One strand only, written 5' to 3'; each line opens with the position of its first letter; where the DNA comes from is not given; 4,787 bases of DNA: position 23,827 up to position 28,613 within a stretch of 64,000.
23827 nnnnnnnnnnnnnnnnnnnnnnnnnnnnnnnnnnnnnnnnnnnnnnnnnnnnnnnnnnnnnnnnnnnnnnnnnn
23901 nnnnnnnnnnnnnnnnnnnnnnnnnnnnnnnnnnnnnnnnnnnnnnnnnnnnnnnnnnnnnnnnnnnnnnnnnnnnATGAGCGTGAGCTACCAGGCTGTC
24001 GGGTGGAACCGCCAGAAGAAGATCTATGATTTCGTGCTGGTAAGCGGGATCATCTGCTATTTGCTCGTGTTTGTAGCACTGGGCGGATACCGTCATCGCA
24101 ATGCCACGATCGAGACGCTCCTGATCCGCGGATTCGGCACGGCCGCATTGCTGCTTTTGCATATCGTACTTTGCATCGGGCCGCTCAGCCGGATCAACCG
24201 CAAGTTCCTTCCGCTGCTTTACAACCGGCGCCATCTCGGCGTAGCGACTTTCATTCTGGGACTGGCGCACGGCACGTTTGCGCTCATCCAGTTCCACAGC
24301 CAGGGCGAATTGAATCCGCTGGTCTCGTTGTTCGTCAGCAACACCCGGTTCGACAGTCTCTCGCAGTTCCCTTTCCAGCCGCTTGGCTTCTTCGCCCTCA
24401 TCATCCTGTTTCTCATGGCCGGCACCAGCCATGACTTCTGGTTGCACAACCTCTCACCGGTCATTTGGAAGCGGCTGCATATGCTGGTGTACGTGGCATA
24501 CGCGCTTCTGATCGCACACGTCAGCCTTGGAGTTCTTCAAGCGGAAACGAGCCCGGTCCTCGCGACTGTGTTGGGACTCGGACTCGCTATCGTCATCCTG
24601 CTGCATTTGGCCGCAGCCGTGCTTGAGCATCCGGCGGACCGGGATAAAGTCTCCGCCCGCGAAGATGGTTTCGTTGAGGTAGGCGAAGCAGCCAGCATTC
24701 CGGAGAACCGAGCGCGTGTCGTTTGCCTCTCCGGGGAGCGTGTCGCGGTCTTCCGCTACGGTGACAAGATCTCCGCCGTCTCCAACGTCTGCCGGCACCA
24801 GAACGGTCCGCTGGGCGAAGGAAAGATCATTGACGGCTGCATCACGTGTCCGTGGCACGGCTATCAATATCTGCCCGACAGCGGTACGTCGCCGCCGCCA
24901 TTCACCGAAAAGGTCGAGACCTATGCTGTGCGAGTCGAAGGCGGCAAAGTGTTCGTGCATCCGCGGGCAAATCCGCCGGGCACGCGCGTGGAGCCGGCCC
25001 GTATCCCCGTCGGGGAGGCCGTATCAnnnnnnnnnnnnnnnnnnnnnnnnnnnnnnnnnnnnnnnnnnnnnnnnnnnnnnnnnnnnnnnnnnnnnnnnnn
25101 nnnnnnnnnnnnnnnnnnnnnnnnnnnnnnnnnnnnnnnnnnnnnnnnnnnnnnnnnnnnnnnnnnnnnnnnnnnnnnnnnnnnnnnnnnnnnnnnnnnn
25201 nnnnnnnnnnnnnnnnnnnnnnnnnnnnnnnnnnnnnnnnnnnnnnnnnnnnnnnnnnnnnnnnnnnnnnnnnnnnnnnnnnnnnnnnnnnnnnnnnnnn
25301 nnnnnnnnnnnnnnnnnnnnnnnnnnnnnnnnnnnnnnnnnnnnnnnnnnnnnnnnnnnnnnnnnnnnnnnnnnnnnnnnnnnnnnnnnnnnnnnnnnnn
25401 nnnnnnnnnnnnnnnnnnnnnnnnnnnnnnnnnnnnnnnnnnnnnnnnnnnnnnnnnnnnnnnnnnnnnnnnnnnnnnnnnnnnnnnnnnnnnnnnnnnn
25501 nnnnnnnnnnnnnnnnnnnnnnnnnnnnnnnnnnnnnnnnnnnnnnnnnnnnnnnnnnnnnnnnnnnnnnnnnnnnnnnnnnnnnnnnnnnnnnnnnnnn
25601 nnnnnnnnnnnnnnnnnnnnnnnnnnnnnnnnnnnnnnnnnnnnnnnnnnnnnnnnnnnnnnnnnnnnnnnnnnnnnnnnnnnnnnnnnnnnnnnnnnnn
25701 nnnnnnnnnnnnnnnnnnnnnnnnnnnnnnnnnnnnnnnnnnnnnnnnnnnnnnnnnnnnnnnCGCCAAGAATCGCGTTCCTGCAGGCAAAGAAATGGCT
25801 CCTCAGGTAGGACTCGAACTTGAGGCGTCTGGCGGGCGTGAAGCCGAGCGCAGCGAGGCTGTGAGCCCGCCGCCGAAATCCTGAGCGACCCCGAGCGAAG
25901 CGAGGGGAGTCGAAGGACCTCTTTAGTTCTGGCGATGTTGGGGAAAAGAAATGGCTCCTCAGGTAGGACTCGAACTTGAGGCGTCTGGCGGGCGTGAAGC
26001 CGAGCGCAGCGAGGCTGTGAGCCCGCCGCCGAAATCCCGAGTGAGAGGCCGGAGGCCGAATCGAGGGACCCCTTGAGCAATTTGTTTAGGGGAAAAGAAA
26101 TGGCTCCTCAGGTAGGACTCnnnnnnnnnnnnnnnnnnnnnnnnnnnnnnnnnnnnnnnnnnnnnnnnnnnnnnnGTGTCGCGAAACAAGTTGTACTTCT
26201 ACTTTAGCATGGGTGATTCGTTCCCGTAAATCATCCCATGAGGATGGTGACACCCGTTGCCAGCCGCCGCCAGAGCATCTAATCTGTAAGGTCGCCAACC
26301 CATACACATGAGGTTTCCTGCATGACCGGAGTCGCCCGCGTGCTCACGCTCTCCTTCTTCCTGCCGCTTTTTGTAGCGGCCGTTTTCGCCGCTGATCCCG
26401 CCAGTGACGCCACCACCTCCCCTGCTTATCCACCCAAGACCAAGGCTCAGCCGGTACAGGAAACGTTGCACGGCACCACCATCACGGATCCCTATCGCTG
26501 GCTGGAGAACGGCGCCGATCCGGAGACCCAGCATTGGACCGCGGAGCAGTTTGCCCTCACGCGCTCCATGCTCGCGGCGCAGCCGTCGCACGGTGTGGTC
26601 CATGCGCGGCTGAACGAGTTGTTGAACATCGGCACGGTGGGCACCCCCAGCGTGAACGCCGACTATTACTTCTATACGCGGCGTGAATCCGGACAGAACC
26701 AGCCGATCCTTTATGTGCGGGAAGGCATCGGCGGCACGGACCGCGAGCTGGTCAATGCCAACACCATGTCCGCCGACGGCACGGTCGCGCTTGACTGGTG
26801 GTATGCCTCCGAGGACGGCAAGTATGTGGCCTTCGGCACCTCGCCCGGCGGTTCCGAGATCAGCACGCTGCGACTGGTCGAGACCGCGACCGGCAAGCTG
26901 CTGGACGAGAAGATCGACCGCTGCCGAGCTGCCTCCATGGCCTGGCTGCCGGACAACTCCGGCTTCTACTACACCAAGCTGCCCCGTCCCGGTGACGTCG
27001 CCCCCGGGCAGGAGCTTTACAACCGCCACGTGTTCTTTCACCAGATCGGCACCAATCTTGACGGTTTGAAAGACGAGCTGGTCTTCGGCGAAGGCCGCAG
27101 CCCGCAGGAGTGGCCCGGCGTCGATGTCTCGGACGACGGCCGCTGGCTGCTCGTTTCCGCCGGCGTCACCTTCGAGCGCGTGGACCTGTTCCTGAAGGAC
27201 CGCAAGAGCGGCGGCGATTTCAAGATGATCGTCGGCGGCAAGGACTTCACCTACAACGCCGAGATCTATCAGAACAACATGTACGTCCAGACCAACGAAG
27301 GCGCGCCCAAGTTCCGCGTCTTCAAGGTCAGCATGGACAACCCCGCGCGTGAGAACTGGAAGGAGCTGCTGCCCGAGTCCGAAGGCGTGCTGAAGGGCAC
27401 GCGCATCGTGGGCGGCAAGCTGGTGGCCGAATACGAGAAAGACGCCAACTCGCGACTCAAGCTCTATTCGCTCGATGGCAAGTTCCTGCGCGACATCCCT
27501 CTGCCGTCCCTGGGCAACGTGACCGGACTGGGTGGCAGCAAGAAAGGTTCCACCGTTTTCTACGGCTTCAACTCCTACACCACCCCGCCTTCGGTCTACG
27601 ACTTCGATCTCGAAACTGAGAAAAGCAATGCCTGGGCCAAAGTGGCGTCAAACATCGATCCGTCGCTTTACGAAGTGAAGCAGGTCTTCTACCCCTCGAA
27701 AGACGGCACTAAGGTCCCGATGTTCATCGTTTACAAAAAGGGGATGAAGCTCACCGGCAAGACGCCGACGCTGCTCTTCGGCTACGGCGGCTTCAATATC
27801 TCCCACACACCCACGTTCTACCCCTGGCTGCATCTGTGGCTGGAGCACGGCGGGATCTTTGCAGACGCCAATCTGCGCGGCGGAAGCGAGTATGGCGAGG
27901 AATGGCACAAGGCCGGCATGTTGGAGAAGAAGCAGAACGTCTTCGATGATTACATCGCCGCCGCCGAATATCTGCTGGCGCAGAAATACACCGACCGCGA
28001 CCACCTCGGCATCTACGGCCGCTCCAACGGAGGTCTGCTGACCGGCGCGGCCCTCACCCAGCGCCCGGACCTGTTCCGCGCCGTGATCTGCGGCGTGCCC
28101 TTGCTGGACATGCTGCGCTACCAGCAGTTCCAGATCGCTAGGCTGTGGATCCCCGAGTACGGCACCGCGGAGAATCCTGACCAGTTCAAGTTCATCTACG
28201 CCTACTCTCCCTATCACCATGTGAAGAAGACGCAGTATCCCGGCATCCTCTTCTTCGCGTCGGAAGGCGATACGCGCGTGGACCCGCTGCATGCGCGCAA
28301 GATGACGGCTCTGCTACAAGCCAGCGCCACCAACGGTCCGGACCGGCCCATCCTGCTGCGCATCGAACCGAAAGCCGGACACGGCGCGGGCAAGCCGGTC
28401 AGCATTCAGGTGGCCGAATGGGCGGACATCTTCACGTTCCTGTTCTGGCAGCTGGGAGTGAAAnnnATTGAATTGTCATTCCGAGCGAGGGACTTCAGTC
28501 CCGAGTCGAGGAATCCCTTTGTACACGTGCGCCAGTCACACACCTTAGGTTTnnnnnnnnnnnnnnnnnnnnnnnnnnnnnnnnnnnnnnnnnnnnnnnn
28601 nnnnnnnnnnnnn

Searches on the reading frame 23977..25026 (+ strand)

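Call 44: search_protein_families(library=pfam, proteins=[window:23977-25026:+], max_evalue=0.00001)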
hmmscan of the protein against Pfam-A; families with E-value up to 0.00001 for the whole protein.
window:23977-25026:+ (350 aa): 4 families
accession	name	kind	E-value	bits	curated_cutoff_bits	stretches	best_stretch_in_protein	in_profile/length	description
PF00355.32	Rieske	-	2.4e-14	53.4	20.3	1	233-315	3-86/88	Rieske [2Fe-2S] domain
PF01794.25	Ferric_reduct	-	1.1e-13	51.7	28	1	53-178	1-120/121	Ferric reductase like transmembrane component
PF13806.12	Rieske_2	-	1.1e-09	38.6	27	1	232-327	2-103/104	Rieske-like [2Fe-2S] domain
PF22543.2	Rieske_4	-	9.5e-06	26.3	28.4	0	234-298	2-70/119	Soluble Rieske-type ferredoxin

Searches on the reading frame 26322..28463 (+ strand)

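Call 43: search_protein_families(library=pfam, proteins=[window:26322-28463:+], max_evalue=0.00001)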
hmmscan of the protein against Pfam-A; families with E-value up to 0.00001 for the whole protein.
window:26322-28463:+ (714 aa): 2 families
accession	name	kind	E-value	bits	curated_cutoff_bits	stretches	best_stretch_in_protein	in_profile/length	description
PF02897.21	Peptidase_S9_N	-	7e-94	315.3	24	1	37-439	1-412/414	Prolyl oligopeptidase, N-terminal beta-propeller domain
PF00326.27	Peptidase_S9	-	1.4e-54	185.3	22.6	1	503-712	6-211/213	Prolyl oligopeptidase family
